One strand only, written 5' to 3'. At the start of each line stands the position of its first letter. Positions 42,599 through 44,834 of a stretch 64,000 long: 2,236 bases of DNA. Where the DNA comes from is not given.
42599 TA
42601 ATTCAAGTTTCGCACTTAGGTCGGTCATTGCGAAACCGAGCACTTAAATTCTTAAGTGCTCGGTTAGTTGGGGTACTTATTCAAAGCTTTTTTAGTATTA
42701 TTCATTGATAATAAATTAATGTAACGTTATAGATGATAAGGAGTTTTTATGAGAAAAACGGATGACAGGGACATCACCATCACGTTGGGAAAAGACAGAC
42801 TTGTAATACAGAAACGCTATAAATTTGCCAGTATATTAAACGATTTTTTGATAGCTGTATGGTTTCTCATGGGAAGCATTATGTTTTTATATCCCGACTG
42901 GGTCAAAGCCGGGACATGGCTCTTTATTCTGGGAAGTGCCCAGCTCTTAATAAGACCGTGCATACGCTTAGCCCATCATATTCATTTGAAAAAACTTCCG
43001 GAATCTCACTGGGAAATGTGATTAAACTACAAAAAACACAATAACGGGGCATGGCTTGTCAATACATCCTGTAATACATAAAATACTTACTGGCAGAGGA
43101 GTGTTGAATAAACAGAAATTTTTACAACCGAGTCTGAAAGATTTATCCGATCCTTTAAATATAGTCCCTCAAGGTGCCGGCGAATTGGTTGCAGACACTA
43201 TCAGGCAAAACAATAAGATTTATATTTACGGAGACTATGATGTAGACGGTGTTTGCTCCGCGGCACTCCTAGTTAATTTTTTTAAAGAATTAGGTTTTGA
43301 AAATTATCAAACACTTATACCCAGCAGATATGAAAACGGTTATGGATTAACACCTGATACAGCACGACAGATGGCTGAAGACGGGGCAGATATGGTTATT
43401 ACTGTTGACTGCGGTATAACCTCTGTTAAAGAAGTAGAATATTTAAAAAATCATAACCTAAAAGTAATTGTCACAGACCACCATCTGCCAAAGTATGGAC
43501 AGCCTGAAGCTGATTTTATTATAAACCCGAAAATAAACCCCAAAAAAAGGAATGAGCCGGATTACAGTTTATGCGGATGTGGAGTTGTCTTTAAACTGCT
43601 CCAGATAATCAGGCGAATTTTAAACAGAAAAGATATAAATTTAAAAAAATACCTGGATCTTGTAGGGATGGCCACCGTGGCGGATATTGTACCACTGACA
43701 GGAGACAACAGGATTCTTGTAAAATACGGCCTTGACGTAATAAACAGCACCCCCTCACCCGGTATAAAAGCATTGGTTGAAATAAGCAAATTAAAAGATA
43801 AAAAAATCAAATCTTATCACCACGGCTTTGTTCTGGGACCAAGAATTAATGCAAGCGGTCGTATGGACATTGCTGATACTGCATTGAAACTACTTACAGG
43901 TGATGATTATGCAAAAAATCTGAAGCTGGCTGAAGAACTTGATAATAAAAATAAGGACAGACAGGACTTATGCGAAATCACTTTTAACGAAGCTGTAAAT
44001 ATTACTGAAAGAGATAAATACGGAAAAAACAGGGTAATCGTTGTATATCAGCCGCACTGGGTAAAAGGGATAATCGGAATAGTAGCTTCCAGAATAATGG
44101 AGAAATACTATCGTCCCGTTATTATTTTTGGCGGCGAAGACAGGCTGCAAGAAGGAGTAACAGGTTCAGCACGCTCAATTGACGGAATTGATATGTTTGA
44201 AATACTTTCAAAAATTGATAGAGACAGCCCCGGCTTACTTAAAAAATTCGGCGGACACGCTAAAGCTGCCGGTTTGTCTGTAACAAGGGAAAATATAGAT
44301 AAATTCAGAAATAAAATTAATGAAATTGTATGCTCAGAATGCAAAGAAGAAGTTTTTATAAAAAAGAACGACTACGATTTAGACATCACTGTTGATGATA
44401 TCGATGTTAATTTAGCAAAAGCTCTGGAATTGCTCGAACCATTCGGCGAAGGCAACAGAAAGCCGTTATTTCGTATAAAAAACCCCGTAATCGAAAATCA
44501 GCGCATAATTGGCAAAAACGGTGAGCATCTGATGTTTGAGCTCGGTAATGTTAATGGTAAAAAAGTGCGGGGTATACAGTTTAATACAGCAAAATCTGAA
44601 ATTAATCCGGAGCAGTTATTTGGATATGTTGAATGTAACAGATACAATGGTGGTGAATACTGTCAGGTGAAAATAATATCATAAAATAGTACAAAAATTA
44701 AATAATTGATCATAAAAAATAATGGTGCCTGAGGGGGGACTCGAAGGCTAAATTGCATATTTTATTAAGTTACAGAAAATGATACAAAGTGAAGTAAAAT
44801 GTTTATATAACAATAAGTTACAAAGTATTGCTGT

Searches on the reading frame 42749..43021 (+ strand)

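Call 11: search_protein_families(library=pfam, proteins=[window:42749-43021:+], max_evalue=0.001)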
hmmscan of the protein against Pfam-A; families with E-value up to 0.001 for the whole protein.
window:42749-43021:+ (90 aa): 1 family
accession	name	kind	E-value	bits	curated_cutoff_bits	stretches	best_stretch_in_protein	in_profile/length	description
PF14145.11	YrhK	-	1.2e-26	92.7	26.1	1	22-78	1-58/58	YrhK-like protein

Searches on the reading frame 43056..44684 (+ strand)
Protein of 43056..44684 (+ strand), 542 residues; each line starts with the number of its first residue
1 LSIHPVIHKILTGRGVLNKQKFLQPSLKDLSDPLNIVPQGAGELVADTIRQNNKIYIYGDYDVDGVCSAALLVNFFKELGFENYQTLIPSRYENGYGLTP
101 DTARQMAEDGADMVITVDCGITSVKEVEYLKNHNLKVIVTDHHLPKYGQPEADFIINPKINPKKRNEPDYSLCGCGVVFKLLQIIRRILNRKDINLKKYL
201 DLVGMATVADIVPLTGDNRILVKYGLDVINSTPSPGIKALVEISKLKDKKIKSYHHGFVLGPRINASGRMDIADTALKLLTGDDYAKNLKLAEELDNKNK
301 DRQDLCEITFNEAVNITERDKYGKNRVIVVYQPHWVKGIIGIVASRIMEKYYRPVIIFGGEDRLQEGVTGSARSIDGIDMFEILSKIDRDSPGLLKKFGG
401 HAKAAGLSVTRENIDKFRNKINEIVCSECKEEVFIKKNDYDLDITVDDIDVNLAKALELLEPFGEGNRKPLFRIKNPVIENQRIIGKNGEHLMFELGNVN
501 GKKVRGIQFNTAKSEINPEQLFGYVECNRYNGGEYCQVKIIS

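Call 11: search_protein_families(library=pfam, proteins=[window:43056-44684:+], max_evalue=0.001)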
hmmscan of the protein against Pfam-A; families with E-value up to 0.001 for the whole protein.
window:43056-44684:+ (542 aa): 3 families
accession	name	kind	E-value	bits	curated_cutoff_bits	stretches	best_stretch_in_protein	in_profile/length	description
PF01368.27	DHH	-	2.7e-28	99.2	28.1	1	54-206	1-124/125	DHH family, N-terminal domain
PF17768.7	RecJ_OB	-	6.4e-23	81.3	27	1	440-540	1-105/107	RecJ OB domain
PF02272.25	DHHA1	-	2.3e-18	67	25.9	1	326-425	3-100/102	DHHA1 domain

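Call 54: search_protein_families(library=ncbifam, proteins=[window:43056-44684:+], max_evalue=0.00001)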
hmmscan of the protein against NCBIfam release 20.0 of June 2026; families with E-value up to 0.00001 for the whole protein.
window:43056-44684:+ (542 aa): 5 families
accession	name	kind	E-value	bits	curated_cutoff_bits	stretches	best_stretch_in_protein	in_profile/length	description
TIGR00644.1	recJ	equivalog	2.7e-147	491.3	396.9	1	4-538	2-541/546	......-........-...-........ exonuclease RecJ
NF008290.0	PRK11070.1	equivalog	1.5e-111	373.7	900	1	2-512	21-538/577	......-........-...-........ exonuclease RecJ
NF053576.1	RecJ_archaeal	equivalog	9.8e-24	84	360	2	45-209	4-145/452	RecJ family nuclease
NF040701.1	RecJ_Meth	equivalog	2.9e-16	59.3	550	1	51-201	6-141/449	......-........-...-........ exonuclease RecJ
NF053575.1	GAN_nuclease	exception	8.6e-13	47.7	850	1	263-425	301-464/467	GINS-associated RecJ family nuclease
